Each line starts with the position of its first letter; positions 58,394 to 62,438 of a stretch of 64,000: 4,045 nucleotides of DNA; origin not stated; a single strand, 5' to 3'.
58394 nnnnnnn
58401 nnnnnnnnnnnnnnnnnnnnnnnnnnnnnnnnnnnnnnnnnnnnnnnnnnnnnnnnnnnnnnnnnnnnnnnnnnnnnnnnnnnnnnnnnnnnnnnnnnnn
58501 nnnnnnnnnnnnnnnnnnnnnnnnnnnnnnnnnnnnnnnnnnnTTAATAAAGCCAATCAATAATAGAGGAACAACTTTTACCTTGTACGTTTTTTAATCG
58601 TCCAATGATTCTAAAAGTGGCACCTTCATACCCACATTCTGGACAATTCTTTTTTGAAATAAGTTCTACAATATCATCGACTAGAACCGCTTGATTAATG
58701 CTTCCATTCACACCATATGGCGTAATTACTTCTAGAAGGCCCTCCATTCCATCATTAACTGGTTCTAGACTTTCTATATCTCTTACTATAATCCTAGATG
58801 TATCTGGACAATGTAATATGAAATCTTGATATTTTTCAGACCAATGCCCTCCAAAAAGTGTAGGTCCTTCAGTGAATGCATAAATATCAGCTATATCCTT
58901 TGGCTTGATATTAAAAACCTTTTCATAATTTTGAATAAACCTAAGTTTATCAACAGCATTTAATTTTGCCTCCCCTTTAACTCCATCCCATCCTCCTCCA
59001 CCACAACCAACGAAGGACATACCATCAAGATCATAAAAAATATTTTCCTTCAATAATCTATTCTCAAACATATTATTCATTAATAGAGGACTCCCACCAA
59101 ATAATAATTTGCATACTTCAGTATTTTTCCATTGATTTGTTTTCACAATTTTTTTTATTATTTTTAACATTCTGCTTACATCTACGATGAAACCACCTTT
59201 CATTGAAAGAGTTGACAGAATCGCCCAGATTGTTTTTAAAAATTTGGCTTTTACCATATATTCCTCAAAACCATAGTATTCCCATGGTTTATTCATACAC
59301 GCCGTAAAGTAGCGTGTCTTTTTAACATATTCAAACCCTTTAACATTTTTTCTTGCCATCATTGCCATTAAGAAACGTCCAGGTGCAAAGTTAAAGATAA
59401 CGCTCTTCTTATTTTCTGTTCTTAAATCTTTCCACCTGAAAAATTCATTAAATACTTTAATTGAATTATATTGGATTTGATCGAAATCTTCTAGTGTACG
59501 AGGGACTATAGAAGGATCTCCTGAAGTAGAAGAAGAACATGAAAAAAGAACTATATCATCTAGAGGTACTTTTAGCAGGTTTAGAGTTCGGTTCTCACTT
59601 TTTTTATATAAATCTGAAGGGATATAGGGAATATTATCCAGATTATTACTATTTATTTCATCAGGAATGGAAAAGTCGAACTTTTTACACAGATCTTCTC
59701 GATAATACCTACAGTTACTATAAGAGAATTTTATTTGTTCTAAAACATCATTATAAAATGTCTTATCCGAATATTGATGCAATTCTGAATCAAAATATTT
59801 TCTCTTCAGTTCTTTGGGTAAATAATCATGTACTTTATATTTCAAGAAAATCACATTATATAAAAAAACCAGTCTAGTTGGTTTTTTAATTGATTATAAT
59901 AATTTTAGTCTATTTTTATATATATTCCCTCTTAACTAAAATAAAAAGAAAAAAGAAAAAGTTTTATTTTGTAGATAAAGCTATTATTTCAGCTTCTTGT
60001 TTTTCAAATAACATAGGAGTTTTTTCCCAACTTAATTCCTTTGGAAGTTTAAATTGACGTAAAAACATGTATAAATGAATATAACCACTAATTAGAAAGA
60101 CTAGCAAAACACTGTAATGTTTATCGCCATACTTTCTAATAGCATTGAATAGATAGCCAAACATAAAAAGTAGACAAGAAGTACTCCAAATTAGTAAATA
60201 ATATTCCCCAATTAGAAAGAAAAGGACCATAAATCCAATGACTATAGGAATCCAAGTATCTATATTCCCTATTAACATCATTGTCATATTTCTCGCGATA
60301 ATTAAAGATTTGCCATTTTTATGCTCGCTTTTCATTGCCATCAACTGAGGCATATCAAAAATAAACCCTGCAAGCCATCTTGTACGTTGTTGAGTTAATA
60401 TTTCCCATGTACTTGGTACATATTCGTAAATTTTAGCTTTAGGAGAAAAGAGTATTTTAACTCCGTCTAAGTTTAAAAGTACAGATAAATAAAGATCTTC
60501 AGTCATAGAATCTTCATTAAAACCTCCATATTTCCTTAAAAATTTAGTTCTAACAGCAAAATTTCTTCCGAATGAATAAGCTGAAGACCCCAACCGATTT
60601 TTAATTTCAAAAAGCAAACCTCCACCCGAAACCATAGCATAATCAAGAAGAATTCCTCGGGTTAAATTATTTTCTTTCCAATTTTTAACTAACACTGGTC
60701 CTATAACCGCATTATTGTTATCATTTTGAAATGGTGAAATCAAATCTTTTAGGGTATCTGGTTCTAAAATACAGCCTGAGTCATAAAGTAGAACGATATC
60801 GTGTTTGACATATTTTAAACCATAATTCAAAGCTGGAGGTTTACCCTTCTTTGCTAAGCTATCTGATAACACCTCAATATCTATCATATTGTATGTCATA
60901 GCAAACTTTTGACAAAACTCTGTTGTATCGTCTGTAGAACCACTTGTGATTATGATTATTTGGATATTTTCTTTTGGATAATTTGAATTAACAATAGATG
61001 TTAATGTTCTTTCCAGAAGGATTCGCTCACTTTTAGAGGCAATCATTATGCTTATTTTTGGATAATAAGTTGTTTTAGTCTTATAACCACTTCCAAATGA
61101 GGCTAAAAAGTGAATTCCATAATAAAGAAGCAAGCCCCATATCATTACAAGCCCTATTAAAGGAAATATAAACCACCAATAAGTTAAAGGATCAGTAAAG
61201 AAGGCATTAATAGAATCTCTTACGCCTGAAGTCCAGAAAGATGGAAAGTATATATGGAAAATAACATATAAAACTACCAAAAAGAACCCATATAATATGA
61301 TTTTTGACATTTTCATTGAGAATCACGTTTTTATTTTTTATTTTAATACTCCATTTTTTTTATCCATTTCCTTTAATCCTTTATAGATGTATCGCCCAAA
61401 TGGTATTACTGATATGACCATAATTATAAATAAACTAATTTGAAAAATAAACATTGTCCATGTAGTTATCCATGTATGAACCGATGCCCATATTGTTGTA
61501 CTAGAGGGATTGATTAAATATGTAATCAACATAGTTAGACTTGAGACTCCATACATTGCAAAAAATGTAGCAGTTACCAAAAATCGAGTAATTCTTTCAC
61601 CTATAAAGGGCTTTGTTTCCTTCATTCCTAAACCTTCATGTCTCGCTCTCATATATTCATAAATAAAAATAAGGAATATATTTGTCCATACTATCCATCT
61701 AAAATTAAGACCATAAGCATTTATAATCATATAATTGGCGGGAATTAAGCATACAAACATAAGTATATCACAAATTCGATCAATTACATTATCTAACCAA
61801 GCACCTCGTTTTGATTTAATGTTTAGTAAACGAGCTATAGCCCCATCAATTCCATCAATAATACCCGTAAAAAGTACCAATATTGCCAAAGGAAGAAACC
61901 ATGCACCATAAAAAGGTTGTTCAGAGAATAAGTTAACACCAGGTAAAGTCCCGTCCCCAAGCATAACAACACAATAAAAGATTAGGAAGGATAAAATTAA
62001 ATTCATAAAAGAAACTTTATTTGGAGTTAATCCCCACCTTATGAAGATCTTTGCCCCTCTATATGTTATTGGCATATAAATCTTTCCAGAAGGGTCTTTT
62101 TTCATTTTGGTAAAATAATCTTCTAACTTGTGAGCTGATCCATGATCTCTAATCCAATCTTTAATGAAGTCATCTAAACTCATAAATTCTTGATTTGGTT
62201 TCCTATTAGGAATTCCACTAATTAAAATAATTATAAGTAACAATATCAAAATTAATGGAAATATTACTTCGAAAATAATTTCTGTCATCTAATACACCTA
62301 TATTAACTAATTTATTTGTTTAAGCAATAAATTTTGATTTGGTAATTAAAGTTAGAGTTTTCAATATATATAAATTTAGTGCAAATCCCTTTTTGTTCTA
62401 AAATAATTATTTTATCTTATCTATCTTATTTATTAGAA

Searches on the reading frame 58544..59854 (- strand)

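Call 47: search_protein_families(library=pfam, proteins=[window:58544-59854:-], max_evalue=0.01)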
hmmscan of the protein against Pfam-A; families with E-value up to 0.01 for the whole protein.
window:58544-59854:- (436 aa): 1 family
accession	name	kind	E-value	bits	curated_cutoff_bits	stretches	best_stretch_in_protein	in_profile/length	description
PF04443.18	LuxE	-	7.5e-27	94.6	24.9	2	222-431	179-385/391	Acyl-protein synthetase, LuxE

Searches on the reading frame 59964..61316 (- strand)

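Call 47: search_protein_families(library=pfam, proteins=[window:59964-61316:-], max_evalue=0.01)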
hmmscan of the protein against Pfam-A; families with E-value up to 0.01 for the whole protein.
window:59964-61316:- (450 aa): 6 families
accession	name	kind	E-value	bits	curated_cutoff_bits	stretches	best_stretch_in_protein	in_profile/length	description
PF13641.12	Glyco_tranf_2_3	-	2.1e-30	106.9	27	1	86-316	1-229/230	Glycosyltransferase like family 2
PF00535.33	Glycos_transf_2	-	7.7e-21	75.2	23.3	1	89-262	1-166/168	Glycosyl transferase family 2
PF13632.12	Glyco_trans_2_3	-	1.2e-20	74.6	27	1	174-401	1-183/198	Glycosyl transferase family group 2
PF13506.12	Glyco_transf_21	-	5.5e-09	36.2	21.7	1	162-314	21-172/174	Glycosyl transferase family 21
PF10111.15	Glyco_tranf_2_2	-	6.5e-08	32.8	27.3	1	101-270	15-185/276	Glycosyltransferase like family 2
PF03142.21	Chitin_synth_2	-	2.1e-06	27.1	27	1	271-352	325-407/527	Chitin synthase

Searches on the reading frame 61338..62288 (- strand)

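Call 47: search_protein_families(library=pfam, proteins=[window:61338-62288:-], max_evalue=0.01)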
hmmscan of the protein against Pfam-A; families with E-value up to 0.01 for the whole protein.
window:61338-62288:- (316 aa): 1 family
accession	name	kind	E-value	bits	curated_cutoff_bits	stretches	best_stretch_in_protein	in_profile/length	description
PF01066.26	CDP-OH_P_transf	-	2e-12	48.2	22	1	88-257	3-147/152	CDP-alcohol phosphatidyltransferase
